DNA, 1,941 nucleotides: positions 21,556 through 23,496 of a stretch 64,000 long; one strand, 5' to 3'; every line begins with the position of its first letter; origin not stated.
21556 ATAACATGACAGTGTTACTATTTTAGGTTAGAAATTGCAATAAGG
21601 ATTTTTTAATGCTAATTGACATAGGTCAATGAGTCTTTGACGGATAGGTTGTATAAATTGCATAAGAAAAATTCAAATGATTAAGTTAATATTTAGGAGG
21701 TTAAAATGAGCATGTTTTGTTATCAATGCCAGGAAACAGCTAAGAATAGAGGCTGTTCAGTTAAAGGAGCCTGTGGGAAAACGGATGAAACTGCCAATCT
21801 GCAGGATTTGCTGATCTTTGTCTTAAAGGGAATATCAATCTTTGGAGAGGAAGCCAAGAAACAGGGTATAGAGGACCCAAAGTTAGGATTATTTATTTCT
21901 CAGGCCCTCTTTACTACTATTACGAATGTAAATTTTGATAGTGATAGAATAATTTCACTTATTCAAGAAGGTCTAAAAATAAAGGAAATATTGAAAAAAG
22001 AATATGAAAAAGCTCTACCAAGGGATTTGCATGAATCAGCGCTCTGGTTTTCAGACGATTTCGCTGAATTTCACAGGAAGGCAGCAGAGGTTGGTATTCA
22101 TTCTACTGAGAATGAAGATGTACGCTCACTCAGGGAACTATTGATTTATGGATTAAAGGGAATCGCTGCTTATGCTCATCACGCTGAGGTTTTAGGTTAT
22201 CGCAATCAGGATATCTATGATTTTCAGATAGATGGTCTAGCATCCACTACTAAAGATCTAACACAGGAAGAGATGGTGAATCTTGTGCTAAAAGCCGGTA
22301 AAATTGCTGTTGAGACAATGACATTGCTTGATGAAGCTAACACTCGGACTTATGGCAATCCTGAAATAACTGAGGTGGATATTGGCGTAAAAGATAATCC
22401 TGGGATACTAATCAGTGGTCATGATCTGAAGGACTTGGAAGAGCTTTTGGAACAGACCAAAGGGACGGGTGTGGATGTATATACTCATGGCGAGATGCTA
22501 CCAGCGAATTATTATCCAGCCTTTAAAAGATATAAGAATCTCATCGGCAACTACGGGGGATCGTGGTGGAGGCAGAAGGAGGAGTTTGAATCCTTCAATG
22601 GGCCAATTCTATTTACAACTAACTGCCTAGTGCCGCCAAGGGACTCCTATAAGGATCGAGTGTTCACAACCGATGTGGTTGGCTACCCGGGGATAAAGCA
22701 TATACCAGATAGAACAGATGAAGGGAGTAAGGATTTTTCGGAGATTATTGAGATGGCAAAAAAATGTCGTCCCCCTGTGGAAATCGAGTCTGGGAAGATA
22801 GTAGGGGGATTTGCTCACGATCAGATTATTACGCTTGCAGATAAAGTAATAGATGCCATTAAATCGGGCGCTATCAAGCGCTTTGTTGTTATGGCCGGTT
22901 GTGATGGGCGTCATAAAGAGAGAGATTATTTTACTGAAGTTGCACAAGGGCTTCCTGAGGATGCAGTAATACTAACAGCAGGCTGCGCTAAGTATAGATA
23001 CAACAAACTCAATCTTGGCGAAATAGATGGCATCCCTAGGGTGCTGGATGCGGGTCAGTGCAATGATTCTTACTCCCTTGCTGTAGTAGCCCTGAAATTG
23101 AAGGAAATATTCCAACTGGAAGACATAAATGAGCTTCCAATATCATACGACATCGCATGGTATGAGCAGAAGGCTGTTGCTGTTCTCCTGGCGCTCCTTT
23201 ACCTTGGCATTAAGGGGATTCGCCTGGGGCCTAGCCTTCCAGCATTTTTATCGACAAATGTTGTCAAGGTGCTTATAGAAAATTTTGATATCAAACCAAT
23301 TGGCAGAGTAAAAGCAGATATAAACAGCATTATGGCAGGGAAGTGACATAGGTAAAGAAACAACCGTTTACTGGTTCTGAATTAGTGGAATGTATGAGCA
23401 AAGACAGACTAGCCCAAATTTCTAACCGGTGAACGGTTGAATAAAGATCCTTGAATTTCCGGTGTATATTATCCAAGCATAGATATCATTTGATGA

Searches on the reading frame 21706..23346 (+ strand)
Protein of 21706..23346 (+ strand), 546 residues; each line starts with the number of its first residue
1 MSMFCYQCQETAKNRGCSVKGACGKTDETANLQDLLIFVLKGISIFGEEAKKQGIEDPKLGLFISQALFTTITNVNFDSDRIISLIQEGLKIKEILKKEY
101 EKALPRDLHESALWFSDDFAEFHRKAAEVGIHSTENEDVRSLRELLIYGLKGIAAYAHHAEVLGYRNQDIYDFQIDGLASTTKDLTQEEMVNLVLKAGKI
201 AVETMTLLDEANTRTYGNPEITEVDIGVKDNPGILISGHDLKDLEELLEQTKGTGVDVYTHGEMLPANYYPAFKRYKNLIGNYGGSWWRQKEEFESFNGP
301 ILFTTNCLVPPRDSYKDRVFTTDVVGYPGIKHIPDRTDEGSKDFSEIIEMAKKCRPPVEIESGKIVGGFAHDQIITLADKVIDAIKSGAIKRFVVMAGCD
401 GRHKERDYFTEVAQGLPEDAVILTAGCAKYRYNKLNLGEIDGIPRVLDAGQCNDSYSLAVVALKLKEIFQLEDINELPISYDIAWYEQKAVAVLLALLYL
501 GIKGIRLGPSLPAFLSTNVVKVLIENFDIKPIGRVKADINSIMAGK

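Call 73: search_protein_families(library=pfam, proteins=[window:21706-23346:+], max_evalue=0.00001)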
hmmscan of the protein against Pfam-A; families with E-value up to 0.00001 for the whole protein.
window:21706-23346:+ (546 aa): 1 family
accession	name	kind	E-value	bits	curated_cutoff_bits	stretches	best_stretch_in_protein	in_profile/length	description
PF03063.25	Prismane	-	2.4e-175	584.5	27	1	3-539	1-512/513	Prismane/CO dehydrogenase family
